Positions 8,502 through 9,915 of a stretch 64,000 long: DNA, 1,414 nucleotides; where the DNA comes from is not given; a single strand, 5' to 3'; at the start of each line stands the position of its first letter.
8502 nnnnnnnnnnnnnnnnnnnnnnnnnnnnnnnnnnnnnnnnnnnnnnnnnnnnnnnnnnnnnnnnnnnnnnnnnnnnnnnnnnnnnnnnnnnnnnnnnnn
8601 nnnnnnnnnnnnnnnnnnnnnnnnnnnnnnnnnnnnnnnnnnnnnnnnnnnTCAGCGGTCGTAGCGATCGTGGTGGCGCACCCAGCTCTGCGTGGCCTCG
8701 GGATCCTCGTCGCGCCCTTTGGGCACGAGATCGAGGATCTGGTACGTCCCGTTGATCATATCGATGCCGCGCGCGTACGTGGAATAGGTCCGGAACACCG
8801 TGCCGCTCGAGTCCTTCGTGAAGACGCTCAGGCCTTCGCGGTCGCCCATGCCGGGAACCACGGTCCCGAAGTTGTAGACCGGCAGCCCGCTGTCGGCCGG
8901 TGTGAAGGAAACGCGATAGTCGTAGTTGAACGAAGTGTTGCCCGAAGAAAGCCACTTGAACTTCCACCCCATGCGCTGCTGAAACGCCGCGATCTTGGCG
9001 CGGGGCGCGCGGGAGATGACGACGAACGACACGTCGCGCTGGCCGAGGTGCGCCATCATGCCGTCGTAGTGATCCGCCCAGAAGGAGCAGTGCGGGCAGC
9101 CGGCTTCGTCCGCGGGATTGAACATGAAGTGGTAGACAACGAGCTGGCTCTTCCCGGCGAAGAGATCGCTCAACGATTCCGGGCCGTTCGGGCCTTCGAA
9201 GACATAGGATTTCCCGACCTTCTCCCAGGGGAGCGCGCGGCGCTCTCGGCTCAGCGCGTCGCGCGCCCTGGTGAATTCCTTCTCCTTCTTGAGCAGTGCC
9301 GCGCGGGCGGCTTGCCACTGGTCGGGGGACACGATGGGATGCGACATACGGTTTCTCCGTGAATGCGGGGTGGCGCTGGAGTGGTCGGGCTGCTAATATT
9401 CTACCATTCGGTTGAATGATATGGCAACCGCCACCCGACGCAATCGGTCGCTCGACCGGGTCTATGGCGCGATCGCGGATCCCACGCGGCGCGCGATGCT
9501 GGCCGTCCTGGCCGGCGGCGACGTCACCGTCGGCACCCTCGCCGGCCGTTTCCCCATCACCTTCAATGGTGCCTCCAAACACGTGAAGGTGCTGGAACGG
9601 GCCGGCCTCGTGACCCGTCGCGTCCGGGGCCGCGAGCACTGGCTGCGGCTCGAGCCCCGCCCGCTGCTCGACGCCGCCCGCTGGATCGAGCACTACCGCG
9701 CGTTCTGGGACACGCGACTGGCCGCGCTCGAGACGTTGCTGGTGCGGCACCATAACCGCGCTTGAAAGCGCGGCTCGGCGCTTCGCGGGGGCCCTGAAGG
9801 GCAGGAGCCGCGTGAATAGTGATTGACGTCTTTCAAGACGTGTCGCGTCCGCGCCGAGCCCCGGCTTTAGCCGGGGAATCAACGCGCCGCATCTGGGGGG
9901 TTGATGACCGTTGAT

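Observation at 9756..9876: Multi-hairpin element (family B, copy 1) inserted inside an ArsR-SRPBCC gene pair and supplying the stop codon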

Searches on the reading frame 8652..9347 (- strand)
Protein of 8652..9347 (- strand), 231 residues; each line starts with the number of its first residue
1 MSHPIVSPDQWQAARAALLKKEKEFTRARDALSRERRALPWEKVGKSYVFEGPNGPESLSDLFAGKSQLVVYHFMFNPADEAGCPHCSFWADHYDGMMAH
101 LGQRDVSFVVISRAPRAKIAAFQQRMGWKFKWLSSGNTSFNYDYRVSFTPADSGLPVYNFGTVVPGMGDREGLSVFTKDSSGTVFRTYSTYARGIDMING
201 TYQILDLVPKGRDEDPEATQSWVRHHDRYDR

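Call 13: search_protein_families(library=pfam, proteins=[window:8652-9347:-], max_evalue=0.01)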
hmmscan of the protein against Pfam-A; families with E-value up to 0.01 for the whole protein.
window:8652-9347:- (231 aa): 3 families
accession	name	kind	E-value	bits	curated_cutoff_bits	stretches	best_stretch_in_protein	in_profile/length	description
PF05988.18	DUF899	-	2.5e-91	305.7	27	1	2-229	3-224/224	Bacterial protein of unknown function (DUF899)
PF00578.27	AhpC-TSA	-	9.9e-05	22.7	26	1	58-151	19-105/124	AhpC/TSA family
PF08534.16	Redoxin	-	0.0054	17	26.6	1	58-148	22-106/148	Redoxin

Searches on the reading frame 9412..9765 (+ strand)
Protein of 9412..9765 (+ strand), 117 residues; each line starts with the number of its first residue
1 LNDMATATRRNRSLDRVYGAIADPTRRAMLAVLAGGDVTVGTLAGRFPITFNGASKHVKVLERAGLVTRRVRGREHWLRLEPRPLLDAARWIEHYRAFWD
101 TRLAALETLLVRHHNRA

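Call 13: search_protein_families(library=pfam, proteins=[window:9412-9765:+], max_evalue=0.01)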
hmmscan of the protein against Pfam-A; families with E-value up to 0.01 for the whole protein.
window:9412-9765:+ (117 aa): 3 families
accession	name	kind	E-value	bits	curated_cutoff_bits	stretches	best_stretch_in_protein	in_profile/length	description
PF12840.13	HTH_20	-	1e-10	41.9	27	1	21-69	1-50/51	Helix-turn-helix domain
PF12802.13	MarR_2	-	3.1e-05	24.5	27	1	29-70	10-53/61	MarR family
PF01022.26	HTH_5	-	0.0028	17.9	22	1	23-68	1-46/47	Bacterial regulatory protein, arsR family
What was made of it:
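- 9421..9765 (+): ArsR-family regulator gene (114 aa). Its last two codons and the stop (CGC GCT TGA, 9757-9765) are element sequence. Pfam HTH_20 at 1e-10 (call 13).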

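Call 41: find_homologous_proteins(query=window:9421-9762:+, max_evalue=1e-10)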
Query window:9421-9762:+ (114 aa): 5204 proteins with E <= 1e-10 among 5326 candidates; the best 120 are listed.
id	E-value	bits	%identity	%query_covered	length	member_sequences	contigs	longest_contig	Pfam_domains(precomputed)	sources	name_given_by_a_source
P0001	1.6e-63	229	97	96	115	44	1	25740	PF12840.14,PF12802.14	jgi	jgi:DNA-binding transcriptional ArsR family regulator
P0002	5.5e-59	215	91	96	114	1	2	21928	PF12840.14,PF12802.14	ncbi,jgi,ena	ncbi:MAG TPA: metalloregulator ArsR/SmtB family transcription factor [Gemmatimonadales bacterium]|jg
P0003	6.4e-59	215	87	100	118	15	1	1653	PF12840.14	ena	-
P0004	3.2e-58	212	91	96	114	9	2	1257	PF12840.14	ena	-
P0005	5.0e-58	212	91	96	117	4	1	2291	PF12840.14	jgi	jgi:DNA-binding transcriptional ArsR family regulator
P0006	1.1e-57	211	91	94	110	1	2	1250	PF12840.14,PF12802.14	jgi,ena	-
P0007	4.1e-57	209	91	92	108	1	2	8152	PF12840.14,PF12802.14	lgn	-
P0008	5.0e-57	209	86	97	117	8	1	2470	PF12840.14,PF01022.27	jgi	jgi:DNA-binding transcriptional ArsR family regulator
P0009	2.6e-55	203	84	99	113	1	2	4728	PF12840.14,PF01022.27,PF12802.14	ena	-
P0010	2.9e-55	203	86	96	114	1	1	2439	PF12840.14,PF01022.27,PF12802.14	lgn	-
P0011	1.7e-54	200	85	96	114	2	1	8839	PF12840.14,PF12802.14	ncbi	-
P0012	1.4e-49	185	79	94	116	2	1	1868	PF12840.14,PF12802.14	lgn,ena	-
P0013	3.4e-49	183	80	88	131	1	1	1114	PF12840.14,PF01022.27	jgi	jgi:DNA-binding transcriptional ArsR family regulator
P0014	4.0e-49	183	76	93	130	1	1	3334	PF12840.14,PF01022.27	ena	-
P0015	4.3e-48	180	80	90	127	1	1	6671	PF12840.14,PF01022.27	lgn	-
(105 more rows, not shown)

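Call 43: find_encoding_contigs(protein=P0001, flank=6000, max_places=2)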
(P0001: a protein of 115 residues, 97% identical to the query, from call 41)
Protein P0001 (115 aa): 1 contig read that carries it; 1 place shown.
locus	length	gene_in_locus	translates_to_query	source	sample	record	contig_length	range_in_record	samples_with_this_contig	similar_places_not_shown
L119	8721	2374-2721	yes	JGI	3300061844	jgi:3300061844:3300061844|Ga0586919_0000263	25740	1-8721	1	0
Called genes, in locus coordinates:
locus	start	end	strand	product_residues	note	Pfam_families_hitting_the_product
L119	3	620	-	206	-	?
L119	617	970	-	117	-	PF03551:PadR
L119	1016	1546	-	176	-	PF09948:PpoB2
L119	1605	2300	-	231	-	PF05988:DUF899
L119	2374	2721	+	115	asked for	PF12840:HTH_20, PF12802:MarR_2 (faint)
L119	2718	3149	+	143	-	PF08327:AHSA1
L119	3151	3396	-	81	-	-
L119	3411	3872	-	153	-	-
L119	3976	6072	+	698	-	PF26550:Tricorn_2nd (faint), PF00930:DPPIV_N (faint), PF07676:PD40 (faint), PF26549:Tricorn_N, PF20434:BD-FAE (faint), PF00326:Peptidase_S9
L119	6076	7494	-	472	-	PF01979:Amidohydro_1, PF07969:Amidohydro_3 (weak)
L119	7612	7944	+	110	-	PF03551:PadR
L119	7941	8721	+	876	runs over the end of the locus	PF12704:MacB_PCD, PF02687:FtsX, PF12704:MacB_PCD, PF02687:FtsX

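Call 44: find_encoding_contigs(protein=P0002, flank=6000, max_places=2)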
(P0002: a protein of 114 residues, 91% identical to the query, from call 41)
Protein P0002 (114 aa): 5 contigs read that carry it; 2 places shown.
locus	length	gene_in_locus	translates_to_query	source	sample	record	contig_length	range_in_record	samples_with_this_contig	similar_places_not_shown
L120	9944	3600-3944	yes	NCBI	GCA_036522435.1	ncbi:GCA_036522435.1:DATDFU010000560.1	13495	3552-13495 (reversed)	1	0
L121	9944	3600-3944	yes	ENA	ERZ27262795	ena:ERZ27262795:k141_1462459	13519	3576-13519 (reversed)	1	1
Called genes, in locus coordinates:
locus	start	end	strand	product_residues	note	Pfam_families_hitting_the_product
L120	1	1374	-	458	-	PF12704:MacB_PCD, PF02687:FtsX (weak)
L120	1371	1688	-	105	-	PF03551:PadR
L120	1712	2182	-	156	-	-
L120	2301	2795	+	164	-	-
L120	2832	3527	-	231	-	PF05988:DUF899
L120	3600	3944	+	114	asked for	PF12840:HTH_20, PF12802:MarR_2 (weak)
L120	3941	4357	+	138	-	PF10604:Polyketide_cyc2 (weak), PF08327:AHSA1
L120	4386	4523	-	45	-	-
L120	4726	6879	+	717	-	PF07715:Plug, PF00593:TonB_dep_Rec_b-barrel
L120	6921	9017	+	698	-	PF00930:DPPIV_N (faint), PF26550:Tricorn_2nd (faint), PF26549:Tricorn_N, PF07676:PD40 (weak), PF00326:Peptidase_S9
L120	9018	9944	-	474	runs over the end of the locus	PF01979:Amidohydro_1, PF07969:Amidohydro_3 (weak)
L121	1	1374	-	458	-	PF12704:MacB_PCD, PF02687:FtsX (weak)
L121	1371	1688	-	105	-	PF03551:PadR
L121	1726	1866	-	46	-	-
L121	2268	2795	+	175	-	-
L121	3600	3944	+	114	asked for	PF12840:HTH_20, PF12802:MarR_2 (weak)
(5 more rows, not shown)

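Call 45: find_encoding_contigs(protein=P0011, flank=6000, max_places=2)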
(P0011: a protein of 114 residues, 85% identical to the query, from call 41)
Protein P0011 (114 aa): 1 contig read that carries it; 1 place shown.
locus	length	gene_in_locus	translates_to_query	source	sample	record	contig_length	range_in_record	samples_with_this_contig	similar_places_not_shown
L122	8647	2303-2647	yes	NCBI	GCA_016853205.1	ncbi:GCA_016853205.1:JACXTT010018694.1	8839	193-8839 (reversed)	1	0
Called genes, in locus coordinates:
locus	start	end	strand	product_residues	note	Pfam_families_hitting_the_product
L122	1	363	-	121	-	?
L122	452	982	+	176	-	-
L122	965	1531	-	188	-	PF09948:PpoB2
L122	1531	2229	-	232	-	PF05988:DUF899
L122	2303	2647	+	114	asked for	PF12840:HTH_20, PF12802:MarR_2 (weak)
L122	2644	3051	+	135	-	PF10604:Polyketide_cyc2 (weak), PF08327:AHSA1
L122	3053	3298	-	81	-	-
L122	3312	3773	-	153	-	-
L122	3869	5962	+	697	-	PF00930:DPPIV_N (faint), PF07676:PD40 (faint), PF26550:Tricorn_2nd (faint), PF26549:Tricorn_N, PF20434:BD-FAE (faint), PF00326:Peptidase_S9, PF01738:DLH (faint)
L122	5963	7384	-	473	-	PF01979:Amidohydro_1, PF07969:Amidohydro_3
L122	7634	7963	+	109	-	PF03551:PadR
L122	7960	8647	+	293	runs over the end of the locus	?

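Call 77: find_encoding_contigs(protein=window:9421-9765:+, flank=1000, max_places=3)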
Protein window:9421-9765:+ (114 aa): 6 contigs read that carry it; 3 places shown.
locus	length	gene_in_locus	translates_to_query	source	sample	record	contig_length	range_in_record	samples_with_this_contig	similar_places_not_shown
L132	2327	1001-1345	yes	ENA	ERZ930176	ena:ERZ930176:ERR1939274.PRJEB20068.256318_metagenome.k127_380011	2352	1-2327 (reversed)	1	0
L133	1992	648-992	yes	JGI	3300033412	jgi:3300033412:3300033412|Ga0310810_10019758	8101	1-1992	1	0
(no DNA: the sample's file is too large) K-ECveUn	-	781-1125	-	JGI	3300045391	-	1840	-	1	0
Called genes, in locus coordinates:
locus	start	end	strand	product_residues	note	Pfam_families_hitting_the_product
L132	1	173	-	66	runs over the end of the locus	?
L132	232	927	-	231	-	PF05988:DUF899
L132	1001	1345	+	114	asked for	PF12840:HTH_20, PF12802:MarR_2 (faint)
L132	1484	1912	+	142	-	PF10604:Polyketide_cyc2 (weak), PF08327:AHSA1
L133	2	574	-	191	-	?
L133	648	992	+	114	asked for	PF12840:HTH_20, PF12802:MarR_2 (faint)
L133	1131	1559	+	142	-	PF10604:Polyketide_cyc2 (weak), PF08327:AHSA1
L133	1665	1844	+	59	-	-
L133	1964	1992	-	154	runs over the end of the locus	-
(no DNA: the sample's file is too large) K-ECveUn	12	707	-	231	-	PF05988:DUF899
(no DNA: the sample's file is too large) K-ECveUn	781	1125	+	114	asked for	PF12840:HTH_20, PF12802:MarR_2 (faint)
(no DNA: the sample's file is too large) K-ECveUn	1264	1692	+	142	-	PF10604:Polyketide_cyc2 (weak), PF08327:AHSA1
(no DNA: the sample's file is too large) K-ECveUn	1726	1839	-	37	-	?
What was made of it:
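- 9421..9765 (+): The exact protein occurs on 6 metagenome contigs (call 77).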

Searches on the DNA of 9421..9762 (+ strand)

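Call 73: search_with_rna_model(model_id=R1, sources=[L119, L120, L122, L123, L125, L126, L127, L129, L130, L131, L101, L102, L103, L104, L105, L106, L107, L108, L109, L110, L111, L112, L113, L114, L115, L116, L117, L118], max_evalue=0.01)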
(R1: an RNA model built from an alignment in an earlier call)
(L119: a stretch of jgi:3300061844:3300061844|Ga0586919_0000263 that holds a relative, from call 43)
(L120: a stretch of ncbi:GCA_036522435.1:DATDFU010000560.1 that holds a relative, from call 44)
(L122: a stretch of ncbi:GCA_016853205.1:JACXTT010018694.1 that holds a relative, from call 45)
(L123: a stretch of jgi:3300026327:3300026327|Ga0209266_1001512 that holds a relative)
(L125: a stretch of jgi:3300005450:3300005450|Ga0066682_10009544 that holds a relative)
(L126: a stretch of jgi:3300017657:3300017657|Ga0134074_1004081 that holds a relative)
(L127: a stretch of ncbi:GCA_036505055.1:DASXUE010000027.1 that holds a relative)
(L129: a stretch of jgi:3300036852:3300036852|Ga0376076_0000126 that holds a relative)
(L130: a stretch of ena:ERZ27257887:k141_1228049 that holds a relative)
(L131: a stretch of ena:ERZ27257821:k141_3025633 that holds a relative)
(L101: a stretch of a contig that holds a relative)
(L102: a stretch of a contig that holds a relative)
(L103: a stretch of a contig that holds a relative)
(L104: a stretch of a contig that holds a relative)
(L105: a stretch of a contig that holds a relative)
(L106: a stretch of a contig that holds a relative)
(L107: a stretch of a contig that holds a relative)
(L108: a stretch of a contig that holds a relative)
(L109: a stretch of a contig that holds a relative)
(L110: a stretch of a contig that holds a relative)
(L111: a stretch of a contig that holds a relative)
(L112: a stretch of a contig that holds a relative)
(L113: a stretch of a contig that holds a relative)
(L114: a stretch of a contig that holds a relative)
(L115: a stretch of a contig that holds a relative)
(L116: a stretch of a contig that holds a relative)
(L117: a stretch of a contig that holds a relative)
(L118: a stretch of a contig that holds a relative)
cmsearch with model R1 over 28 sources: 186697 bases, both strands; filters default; matches with E-value up to 0.01: 77.
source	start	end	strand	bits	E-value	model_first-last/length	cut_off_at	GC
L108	858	949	-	91.1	4.5e-17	1-97/97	no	0.71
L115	3360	3457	-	87.6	2.4e-16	1-97/97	no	0.62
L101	442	536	+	85.2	7.9e-16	1-97/97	no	0.59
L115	6288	6382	+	84.3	1.2e-15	1-97/97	no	0.66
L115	3362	3459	+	84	1.4e-15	1-97/97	no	0.63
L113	6200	6294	-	82.7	2.6e-15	1-97/97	no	0.69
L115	6286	6380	-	80.3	8.4e-15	1-97/97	no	0.68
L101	440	534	-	78.7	1.8e-14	1-97/97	no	0.59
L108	860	951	+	78.7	1.8e-14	1-97/97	no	0.71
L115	6566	6656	+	77.4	3.4e-14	1-97/97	no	0.74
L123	1421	1522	-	75.8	7.4e-14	1-97/97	no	0.64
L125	1344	1445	-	75.8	7.4e-14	1-97/97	no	0.64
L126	1099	1200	-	75.8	7.4e-14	1-97/97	no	0.64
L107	4961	5065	+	75.1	1e-13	1-97/97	no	0.7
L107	4959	5063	-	74.1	1.7e-13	1-97/97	no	0.69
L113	6202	6296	+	70.3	1e-12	1-97/97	no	0.69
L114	7031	7135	+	69.8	1.3e-12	1-97/97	no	0.63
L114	7171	7275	+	69.8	1.3e-12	1-97/97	no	0.63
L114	7029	7133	-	67.3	4.5e-12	1-97/97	no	0.63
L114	7169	7273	-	67.3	4.5e-12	1-97/97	no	0.63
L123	1423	1524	+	65.7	9.9e-12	1-97/97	no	0.66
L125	1346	1447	+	65.7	9.9e-12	1-97/97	no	0.66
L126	1101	1202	+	65.7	9.9e-12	1-97/97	no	0.66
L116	6716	6829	-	64.4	1.9e-11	1-97/97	no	0.65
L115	6564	6654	-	62.8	3.9e-11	1-97/97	no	0.74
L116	6718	6831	+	62.3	5.1e-11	1-97/97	no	0.65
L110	4892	5011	-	57.9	4.3e-10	1-97/97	no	0.73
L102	1078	1185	-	57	6.5e-10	1-97/97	no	0.72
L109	565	682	+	56.2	9.7e-10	1-97/97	no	0.68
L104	1485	1600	+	55.7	1.3e-09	1-97/97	no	0.7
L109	563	680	-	55.3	1.5e-09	1-97/97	no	0.68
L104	1483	1598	-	51.8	8.2e-09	1-97/97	no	0.7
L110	4894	5013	+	49.2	2.9e-08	1-97/97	no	0.73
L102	444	554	-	49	3.2e-08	1-97/97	no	0.72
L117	3251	3367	-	48.7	3.8e-08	1-97/97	no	0.72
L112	917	1003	-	48.3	4.4e-08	1-97/97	no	0.74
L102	1080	1187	+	48.3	4.5e-08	1-97/97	no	0.73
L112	919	1005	+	47.7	6.1e-08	1-97/97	no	0.74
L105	117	202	+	47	8.5e-08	1-97/97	no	0.7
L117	3253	3369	+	46.7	9.6e-08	1-97/97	no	0.72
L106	3899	3984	-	44.3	3.1e-07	1-97/97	no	0.71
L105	115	200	-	44.3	3.2e-07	1-97/97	no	0.72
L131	1536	1622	+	43.3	5e-07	1-97/97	no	0.63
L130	3463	3543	+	43.2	5.4e-07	1-97/97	no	0.67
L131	2242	2322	+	43.2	5.4e-07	1-97/97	no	0.67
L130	2753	2839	+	42.9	6.1e-07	1-97/97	no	0.67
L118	1901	2013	-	42.5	7.6e-07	1-97/97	no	0.74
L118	1903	2015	+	41.6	1.2e-06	1-97/97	no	0.74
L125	2764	2850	-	39.5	3.3e-06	1-97/97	no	0.75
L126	2519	2605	-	39.5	3.3e-06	1-97/97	no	0.75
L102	446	556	+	39.2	3.6e-06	1-97/97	no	0.73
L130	2751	2837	-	38.6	5.1e-06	1-97/97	no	0.66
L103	1385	1470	+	38.5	5.2e-06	1-97/97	no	0.71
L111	3735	3821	+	37.1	1e-05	1-97/97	no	0.68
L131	1534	1620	-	36.6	1.3e-05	1-97/97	no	0.63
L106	3901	3986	+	36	1.7e-05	1-97/97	no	0.71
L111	3733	3819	-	35.8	1.9e-05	1-97/97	no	0.67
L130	3461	3541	-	34.2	4.3e-05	1-97/97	no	0.68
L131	2240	2320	-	34.2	4.3e-05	1-97/97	no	0.68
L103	1383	1468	-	34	4.6e-05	1-97/97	no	0.7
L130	2642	2728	+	33.5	5.9e-05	1-97/97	no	0.67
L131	1425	1511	+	33.5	5.9e-05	1-97/97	no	0.67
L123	2841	2927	-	32.4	9.8e-05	1-97/97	no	0.74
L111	3632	3711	+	32.3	0.0001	1-97/97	no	0.68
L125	2766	2852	+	31.4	0.00016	1-97/97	no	0.76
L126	2521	2607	+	31.4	0.00016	1-97/97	no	0.76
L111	3630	3710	-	30.3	0.00027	1-97/97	no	0.67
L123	3427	3515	+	30.2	0.00029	1-97/97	no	0.69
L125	3350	3438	+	30.2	0.00029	1-97/97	no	0.69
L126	3105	3193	+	30.2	0.00029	1-97/97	no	0.69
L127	3478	3560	-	29.5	0.00041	1-97/97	no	0.69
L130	2640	2726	-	28.9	0.00054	1-97/97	no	0.68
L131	1423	1509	-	28.9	0.00054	1-97/97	no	0.68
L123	3425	3513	-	26.4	0.0018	1-97/97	no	0.7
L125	3348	3436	-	26.4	0.0018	1-97/97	no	0.7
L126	3103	3191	-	26.4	0.0018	1-97/97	no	0.7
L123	2843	2929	+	25.2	0.0033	1-97/97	no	0.75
